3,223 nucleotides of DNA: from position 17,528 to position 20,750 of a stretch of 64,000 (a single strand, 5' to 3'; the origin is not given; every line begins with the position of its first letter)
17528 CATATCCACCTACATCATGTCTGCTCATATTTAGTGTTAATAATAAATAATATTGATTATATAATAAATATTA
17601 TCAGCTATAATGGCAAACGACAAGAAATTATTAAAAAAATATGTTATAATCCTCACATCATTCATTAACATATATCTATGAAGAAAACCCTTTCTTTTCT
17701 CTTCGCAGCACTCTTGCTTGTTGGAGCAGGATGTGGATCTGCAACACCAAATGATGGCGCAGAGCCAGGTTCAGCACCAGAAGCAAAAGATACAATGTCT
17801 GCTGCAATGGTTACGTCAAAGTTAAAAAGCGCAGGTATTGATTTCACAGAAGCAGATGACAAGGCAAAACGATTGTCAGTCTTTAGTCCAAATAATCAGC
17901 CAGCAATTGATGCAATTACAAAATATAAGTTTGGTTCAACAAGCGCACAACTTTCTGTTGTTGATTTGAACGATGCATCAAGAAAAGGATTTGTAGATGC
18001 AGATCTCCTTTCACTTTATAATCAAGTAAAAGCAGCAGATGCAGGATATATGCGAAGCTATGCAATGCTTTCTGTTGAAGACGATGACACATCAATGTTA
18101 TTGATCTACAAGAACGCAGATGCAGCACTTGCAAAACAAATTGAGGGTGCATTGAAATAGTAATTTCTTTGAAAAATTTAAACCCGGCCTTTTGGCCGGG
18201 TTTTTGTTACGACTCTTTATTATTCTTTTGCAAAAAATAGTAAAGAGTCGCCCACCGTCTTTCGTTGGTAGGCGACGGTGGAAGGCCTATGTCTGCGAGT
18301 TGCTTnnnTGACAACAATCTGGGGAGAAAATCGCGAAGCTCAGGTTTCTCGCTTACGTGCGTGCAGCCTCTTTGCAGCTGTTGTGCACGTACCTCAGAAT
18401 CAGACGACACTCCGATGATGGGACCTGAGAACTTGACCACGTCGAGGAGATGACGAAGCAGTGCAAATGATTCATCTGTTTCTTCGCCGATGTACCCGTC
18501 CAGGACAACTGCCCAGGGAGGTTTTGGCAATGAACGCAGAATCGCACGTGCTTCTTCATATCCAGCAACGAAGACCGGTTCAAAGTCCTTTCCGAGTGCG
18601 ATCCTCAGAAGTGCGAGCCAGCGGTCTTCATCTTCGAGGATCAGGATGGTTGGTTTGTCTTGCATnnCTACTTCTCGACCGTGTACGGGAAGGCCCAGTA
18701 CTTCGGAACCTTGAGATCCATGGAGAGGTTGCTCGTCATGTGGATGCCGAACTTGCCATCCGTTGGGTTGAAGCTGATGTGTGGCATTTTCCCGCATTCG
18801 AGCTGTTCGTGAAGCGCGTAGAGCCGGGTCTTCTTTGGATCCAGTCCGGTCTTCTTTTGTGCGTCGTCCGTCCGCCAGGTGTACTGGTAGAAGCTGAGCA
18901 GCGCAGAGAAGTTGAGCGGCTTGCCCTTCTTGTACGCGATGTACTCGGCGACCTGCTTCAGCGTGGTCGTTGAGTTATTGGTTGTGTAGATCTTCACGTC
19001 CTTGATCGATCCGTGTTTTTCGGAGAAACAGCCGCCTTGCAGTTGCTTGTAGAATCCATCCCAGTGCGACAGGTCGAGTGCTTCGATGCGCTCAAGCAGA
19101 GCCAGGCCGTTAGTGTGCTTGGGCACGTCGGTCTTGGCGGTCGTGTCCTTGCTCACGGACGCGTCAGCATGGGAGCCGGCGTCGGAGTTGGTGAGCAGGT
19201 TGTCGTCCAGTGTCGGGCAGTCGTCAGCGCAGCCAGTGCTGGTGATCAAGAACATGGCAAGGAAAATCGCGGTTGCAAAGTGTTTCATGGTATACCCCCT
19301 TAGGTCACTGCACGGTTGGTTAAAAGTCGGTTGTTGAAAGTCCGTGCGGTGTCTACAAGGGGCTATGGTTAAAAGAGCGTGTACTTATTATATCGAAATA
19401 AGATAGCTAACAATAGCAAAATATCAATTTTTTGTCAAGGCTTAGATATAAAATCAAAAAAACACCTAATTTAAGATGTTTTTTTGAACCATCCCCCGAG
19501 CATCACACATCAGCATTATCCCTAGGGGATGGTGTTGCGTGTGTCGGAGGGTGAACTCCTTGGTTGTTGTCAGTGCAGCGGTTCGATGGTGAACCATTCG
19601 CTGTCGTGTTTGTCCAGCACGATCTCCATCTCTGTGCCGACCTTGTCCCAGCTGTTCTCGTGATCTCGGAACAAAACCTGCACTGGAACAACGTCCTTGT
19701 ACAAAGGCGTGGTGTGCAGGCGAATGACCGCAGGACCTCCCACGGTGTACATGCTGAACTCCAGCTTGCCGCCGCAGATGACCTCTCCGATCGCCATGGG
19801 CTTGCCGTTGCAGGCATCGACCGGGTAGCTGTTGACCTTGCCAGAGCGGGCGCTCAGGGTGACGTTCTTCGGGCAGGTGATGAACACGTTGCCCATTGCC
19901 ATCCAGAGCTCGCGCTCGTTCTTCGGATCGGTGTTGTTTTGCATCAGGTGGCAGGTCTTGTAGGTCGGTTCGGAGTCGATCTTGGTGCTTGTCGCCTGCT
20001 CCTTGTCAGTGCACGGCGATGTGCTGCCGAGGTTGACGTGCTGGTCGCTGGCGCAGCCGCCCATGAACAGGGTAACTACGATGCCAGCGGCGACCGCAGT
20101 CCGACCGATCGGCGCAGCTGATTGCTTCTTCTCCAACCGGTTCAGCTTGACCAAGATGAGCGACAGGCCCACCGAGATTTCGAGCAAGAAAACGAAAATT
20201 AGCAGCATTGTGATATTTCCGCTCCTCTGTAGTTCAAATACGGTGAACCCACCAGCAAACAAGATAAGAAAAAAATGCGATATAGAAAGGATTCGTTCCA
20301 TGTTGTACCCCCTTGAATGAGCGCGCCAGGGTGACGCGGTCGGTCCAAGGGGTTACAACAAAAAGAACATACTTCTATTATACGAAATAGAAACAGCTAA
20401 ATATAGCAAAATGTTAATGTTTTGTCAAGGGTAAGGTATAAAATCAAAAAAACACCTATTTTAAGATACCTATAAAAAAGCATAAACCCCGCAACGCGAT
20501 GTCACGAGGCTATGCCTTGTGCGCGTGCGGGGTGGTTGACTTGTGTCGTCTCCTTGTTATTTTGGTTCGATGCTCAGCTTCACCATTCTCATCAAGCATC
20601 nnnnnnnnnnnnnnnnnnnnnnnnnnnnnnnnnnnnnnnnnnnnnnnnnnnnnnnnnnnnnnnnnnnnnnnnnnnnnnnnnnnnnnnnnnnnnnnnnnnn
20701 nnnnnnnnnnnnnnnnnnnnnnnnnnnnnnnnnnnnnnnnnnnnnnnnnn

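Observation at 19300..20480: Duplicated 130-bp promoter/leader module upstream of two island genes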

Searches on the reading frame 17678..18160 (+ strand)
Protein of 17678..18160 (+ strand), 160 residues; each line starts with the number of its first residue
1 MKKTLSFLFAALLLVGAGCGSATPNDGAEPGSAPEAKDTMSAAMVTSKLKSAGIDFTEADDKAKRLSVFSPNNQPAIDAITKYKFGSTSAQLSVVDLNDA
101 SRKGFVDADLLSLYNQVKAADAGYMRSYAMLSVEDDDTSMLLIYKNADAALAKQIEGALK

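Call 10: search_protein_families(library=pfam, proteins=[window:17678-18160:+], max_evalue=0.01)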
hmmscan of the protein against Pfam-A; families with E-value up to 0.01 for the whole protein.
window:17678-18160:+ (160 aa): 0 families

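Call 44: find_encoding_contigs(protein=window:17678-18160:+, flank=10000)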
Protein window:17678-18160:+ (160 aa): 4 contigs read that carry it; 2 places shown.
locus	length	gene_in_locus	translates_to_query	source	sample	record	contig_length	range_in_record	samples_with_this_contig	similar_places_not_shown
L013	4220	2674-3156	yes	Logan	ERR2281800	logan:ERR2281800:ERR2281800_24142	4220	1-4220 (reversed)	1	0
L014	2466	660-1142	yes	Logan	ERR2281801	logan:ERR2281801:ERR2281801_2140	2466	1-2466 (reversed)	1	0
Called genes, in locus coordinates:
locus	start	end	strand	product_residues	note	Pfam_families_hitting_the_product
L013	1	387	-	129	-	?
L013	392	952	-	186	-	-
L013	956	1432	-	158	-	PF04073:tRNA_edit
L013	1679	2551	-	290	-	-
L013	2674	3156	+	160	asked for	-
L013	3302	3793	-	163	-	-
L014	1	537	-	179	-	?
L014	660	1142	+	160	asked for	-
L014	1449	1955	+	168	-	-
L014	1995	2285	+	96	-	-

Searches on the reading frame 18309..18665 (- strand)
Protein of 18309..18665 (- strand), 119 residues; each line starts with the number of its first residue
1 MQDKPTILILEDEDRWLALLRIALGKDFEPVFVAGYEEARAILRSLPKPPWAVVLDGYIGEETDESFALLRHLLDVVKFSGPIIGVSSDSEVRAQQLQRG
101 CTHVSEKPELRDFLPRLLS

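Call 52: search_protein_families(library=pfam, proteins=[window:18309-18665:-], max_evalue=1)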
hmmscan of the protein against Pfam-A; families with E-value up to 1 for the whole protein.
window:18309-18665:- (119 aa): 0 families

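Call 53: search_solved_structures(query=window:18309-18665:-, max_evalue=10, show_alignments=2)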
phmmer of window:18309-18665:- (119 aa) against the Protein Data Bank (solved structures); distinct sequences matched with E-value up to 10: 4.
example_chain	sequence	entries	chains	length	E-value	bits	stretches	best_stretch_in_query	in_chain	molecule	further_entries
2jk1_A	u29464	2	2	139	0.02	18.3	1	5-44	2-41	HYDROGENASE TRANSCRIPTIONAL REGULATORY PROTEIN HUPR1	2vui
2vuh_B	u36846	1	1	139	0.021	18.3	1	5-44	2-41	HYDROGENASE TRANSCRIPTIONAL REGULATORY PROTEIN HUPR1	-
2nly_A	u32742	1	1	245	0.2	15.1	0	42-84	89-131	Divergent polysaccharide deacetylase hypothetical protein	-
1zh2_A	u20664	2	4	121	0.81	13.2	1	6-91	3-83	KDP operon transcriptional regulatory protein kdpE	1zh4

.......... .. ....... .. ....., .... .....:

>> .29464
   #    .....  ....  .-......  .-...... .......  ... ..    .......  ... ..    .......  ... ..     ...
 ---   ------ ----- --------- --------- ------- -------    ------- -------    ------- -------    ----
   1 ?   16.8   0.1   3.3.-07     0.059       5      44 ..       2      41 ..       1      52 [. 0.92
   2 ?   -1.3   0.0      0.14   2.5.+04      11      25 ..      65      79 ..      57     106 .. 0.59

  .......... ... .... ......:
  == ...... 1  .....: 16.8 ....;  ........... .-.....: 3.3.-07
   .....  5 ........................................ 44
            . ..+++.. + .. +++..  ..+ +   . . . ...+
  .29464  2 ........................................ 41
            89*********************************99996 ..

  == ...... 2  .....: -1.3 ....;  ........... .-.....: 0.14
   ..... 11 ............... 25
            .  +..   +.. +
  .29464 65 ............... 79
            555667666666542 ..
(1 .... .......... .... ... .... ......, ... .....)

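Call 83: search_protein_families(library=ncbifam, proteins=[window:18309-18665:-], max_evalue=0.1)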
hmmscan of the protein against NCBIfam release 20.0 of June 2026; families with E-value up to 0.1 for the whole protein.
window:18309-18665:- (119 aa): 0 families

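Call 84: search_protein_families(library=phrogs, proteins=[window:18309-18665:-], max_evalue=0.1)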
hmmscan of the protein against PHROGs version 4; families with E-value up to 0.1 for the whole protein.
window:18309-18665:- (119 aa): 1 family
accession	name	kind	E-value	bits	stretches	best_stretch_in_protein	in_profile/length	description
phrog_28977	-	unknown function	0.052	14.8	1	91-114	19-41/68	-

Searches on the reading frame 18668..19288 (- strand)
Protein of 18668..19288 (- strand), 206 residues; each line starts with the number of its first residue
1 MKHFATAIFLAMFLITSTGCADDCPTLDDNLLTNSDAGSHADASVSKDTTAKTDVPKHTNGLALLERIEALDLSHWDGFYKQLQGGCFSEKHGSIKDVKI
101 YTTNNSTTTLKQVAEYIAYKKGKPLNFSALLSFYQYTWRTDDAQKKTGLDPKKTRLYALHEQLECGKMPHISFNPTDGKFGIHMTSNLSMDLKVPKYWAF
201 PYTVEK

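Call 10: search_protein_families(library=pfam, proteins=[window:18668-19288:-], max_evalue=0.01)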
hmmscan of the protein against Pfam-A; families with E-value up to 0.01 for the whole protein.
window:18668-19288:- (206 aa): 0 families

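Call 15: find_encoding_contigs(protein=window:18668-19288:-, flank=10000, max_places=10)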
Protein window:18668-19288:- (206 aa): no gene with exactly this product is on record in the collection.

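Call 28: find_homologous_proteins(query=window:18668-19288:-)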
Query window:18668-19288:- (206 aa): 1 proteins with E <= 0.001 among 95 candidates.
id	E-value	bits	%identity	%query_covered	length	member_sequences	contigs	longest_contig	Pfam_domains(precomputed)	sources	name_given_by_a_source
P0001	9.8e-138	475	100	100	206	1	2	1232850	-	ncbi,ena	-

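Call 30: find_encoding_contigs(protein=P0001, flank=10000)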
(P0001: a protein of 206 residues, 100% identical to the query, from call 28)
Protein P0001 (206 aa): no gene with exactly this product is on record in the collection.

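Call 31: list_cluster_members(proteins=[P0001, P0002])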
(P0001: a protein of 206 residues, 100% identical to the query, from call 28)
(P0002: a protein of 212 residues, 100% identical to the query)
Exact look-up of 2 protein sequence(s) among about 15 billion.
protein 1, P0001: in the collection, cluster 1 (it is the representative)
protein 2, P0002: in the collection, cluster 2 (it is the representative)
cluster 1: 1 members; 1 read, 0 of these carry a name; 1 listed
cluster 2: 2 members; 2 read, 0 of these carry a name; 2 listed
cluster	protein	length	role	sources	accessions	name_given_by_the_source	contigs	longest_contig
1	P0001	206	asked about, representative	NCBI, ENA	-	-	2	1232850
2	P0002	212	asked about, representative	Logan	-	-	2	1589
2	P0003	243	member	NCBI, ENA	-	-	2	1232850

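Call 33: find_encoding_contigs(protein=P0003, flank=10000)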
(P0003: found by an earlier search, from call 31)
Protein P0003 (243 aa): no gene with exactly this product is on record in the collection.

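Call 56: predict_structure(protein=window:18671-19228:-)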
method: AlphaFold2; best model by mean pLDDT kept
length: 186 residues; sequences in the alignment: 1
mean_pLDDT: 38.7   pTM: 0.30
mean pLDDT of the five models: 38.7, 32.7, 32.6, 30.5, 29.2
residues with pLDDT >= 90: 0; 70-90: 0; 50-70: 31; < 50: 155
segments of 3 or more residues with pLDDT < 50: 1-47, 64-74, 81-87, 104-186
pLDDT, mean of each block of 10 residues (from residue 1): 35 31 25 32 47 50 46 49 46 56 46 39 39 33 32 36 32 29 29
secondary structure, 60 per line:
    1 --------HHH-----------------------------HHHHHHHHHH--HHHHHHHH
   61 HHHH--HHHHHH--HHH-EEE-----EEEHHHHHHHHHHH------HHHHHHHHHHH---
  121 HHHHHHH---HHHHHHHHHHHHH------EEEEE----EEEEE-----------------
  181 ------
elements in order: H41-50 H53-64 H67-72 E79-81 E87-89 H90-100 H107-117 H121-127 H131-143 E150-154 E159-163

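Call 83: search_protein_families(library=ncbifam, proteins=[window:18671-19288:-], max_evalue=0.1)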
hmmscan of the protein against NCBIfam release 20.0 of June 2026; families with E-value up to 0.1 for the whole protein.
window:18671-19288:- (206 aa): 0 families

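Call 84: search_protein_families(library=phrogs, proteins=[window:18671-19288:-], max_evalue=0.1)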
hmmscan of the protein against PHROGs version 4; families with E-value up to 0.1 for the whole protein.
window:18671-19288:- (206 aa): 0 families

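Call 98: search_protein_representatives(protein=window:18671-19288:-)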
Query: 206 residues. Proteins with E-value up to 0.001 (for the whole library): 1; up to 1e-10: 1; up to 1e-30: 1. The best 1 are listed.
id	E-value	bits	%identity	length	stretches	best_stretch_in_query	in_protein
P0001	3.1e-138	474.6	100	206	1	1-206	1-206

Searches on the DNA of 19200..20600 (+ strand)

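Call 9: search_dna_similar(query=window:19290-19530:+, collection=plasmids, mode=distant)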
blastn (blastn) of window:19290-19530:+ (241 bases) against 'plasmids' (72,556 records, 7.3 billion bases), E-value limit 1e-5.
No match.

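Call 64: search_rna_families(source=window, start=19200, end=20600, threshold=evalue, max_evalue=10)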
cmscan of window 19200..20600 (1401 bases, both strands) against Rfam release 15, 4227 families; matches with E-value up to 10: 6.
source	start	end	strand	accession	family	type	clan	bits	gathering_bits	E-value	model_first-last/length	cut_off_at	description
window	19440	19488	-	RF01096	PK-HAV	Cis-reg;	-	24.7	50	2.5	1-56/56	no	HepA virus 3'-terminal pseudoknot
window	19482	19561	-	RF04084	mir-595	Gene; miRNA;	-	17.6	70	1.4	1-86/86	no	mir-595 microRNA precursor family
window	20400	20470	-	RF04295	mir-329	Gene; miRNA;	CL00149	16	76.8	4.8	1-80/80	no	mir-329 microRNA precursor family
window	19441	19487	+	RF00125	IS128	Gene; sRNA;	-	14.4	80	5.4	151-198/209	no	IS128 RNA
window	20355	20397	+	RF01675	CrcZ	Gene; sRNA;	-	12.9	95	0.8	1-398/398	no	Pseudomonas sRNA CrcZ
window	20572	20600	-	RF01129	sR44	Gene; snRNA; snoRNA; CD-box;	-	12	45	6.1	26-55/55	5'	Small nucleolar RNA sR44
